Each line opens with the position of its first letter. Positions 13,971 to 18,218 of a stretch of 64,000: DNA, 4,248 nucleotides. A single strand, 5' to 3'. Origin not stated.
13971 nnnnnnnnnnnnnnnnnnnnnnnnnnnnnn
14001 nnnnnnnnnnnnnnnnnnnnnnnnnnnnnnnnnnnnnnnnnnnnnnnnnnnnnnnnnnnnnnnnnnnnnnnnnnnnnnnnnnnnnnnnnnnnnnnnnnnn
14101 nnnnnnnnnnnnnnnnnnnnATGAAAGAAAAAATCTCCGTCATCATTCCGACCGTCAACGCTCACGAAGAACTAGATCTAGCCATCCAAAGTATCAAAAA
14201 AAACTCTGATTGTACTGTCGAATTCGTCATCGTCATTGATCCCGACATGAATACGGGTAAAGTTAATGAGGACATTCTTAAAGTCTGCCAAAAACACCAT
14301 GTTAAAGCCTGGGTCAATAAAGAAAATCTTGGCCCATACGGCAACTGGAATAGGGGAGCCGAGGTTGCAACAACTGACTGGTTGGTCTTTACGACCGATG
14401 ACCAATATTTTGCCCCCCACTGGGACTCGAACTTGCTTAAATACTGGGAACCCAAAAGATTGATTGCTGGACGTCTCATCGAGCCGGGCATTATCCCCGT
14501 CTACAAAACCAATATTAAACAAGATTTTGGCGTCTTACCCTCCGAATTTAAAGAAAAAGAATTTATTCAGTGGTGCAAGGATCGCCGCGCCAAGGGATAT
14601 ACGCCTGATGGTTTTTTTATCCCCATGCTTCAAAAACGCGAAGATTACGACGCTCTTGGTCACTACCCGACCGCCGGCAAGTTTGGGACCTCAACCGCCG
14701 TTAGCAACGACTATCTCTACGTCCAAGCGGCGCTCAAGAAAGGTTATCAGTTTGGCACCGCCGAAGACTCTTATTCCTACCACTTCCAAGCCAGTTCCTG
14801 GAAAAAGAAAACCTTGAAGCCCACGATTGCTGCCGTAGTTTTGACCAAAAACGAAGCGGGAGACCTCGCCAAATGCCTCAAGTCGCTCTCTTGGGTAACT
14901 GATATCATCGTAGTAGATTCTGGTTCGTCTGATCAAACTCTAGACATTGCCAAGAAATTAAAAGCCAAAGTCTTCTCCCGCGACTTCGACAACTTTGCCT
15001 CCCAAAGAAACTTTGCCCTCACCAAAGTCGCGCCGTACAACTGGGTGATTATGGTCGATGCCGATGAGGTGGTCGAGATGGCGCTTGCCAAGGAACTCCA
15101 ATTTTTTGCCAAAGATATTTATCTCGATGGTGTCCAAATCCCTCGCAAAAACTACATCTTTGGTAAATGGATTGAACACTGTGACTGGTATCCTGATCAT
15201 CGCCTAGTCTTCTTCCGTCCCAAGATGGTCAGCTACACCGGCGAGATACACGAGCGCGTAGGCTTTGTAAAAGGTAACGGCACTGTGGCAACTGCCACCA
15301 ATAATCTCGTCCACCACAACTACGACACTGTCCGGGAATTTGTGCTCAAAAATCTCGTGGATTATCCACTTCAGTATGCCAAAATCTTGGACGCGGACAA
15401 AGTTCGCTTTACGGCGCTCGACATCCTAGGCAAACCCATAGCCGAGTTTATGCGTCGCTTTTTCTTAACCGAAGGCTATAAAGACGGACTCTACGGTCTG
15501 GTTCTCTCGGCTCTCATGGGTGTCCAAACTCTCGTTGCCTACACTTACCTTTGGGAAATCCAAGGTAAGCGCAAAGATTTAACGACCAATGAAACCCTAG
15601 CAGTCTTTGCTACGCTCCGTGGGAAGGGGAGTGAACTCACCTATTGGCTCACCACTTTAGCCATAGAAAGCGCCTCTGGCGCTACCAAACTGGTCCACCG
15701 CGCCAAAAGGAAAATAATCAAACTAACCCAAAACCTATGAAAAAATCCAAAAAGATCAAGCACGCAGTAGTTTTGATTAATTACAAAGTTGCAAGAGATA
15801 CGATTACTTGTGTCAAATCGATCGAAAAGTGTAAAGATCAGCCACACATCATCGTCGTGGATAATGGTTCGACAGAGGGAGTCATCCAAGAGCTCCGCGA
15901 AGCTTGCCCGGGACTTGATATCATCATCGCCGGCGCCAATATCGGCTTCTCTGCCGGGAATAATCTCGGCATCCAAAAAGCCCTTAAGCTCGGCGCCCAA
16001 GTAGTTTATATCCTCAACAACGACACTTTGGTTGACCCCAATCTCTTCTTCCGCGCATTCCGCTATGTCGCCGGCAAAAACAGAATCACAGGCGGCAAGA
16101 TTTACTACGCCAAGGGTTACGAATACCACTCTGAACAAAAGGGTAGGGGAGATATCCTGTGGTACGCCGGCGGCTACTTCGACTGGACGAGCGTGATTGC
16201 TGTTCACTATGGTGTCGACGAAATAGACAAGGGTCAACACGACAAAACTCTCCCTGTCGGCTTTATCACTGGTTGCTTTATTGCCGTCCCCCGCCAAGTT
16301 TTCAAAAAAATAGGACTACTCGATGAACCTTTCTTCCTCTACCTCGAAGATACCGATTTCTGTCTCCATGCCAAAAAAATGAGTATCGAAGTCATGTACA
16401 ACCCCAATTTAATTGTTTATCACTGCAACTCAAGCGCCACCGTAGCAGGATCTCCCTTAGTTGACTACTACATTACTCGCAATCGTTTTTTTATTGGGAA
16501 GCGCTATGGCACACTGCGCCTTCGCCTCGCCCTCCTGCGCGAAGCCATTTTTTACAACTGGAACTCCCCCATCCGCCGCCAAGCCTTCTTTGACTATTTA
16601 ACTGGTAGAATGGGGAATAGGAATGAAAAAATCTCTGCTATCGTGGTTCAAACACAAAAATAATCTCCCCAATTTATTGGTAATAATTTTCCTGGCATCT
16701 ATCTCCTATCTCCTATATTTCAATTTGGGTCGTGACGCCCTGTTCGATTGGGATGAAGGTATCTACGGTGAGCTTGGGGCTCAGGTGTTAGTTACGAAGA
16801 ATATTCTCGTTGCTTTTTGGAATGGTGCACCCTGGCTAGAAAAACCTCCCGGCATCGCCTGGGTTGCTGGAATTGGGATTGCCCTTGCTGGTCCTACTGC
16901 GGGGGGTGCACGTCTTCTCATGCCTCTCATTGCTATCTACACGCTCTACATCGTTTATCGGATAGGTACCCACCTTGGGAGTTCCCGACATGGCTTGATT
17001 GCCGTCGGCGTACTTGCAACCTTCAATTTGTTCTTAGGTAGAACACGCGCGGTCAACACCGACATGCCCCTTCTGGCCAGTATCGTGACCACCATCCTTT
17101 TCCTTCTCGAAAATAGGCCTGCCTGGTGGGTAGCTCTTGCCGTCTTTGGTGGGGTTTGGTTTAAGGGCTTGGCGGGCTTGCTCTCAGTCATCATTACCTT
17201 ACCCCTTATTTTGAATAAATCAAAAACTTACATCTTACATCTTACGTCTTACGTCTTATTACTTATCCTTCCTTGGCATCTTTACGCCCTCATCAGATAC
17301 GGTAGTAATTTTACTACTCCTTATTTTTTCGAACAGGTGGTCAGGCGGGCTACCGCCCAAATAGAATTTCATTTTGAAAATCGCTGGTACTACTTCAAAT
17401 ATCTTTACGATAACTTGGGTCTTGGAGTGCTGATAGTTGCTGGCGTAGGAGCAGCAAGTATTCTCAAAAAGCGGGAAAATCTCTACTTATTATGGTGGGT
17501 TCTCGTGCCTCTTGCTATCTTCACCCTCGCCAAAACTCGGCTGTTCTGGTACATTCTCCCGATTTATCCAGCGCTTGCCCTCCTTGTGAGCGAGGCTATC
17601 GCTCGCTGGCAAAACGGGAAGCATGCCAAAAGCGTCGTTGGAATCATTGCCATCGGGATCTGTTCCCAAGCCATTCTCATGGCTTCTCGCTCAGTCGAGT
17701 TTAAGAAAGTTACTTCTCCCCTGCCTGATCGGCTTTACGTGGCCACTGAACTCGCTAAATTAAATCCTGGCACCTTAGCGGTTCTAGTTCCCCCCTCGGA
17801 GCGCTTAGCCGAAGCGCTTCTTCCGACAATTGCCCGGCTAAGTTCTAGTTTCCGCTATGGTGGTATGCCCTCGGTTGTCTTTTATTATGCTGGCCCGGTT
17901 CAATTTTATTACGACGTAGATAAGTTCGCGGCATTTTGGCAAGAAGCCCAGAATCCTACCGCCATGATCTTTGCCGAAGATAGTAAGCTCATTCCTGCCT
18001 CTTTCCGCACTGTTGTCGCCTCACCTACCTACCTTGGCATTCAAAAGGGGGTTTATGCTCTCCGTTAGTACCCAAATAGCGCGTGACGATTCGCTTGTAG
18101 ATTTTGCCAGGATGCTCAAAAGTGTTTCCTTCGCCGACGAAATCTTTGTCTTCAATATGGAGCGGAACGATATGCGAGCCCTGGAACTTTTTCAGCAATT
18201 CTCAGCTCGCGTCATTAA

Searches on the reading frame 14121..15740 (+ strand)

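Call 9: search_protein_families(library=pfam, proteins=[window:14121-15740:+], max_evalue=0.001)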
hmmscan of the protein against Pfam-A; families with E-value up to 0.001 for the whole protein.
window:14121-15740:+ (539 aa): 4 families
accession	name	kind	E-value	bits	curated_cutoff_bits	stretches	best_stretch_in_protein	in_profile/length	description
PF00535.33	Glycos_transf_2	-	2.1e-32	112.8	23.3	2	6-113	1-107/168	Glycosyl transferase family 2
PF13641.12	Glyco_tranf_2_3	-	3.6e-06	27.6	27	0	5-100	3-102/230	Glycosyltransferase like family 2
PF13704.12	Glyco_tranf_2_4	-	8.9e-06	26.6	27.5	1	257-318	16-84/98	Glycosyl transferase family 2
PF10111.15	Glyco_tranf_2_2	-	2.2e-05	24.5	27.3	0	6-100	1-97/276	Glycosyltransferase like family 2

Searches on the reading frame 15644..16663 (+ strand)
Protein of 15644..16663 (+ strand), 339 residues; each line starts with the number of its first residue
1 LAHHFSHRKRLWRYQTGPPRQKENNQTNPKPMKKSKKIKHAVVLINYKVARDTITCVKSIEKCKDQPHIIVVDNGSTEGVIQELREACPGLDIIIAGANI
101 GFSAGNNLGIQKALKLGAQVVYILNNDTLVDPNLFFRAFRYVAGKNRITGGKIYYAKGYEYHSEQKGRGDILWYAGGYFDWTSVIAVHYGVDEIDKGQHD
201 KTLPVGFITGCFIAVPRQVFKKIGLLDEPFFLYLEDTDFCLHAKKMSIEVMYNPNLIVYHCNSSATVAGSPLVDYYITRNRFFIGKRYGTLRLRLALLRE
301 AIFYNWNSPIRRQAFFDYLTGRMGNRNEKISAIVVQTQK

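Call 9: search_protein_families(library=pfam, proteins=[window:15644-16663:+], max_evalue=0.001)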
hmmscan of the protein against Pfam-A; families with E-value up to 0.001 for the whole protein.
window:15644-16663:+ (339 aa): 3 families
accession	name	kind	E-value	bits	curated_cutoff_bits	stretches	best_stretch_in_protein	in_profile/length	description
PF00535.33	Glycos_transf_2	-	1.9e-10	41.4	23.3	1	44-223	4-167/168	Glycosyl transferase family 2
PF13641.12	Glyco_tranf_2_3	-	4.7e-10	40.3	27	1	42-263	5-214/230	Glycosyltransferase like family 2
PF13632.12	Glyco_trans_2_3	-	0.00033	20.9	27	0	121-296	2-160/198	Glycosyl transferase family group 2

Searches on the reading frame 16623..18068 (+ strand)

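Call 9: search_protein_families(library=pfam, proteins=[window:16623-18068:+], max_evalue=0.001)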
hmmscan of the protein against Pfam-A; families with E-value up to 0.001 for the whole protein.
window:16623-18068:+ (481 aa): 1 family
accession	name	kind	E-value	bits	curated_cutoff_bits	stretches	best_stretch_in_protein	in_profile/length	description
PF13231.12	PMT_2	-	1.1e-12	48.9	26.1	1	74-218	2-157/160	Dolichyl-phosphate-mannose-protein mannosyltransferase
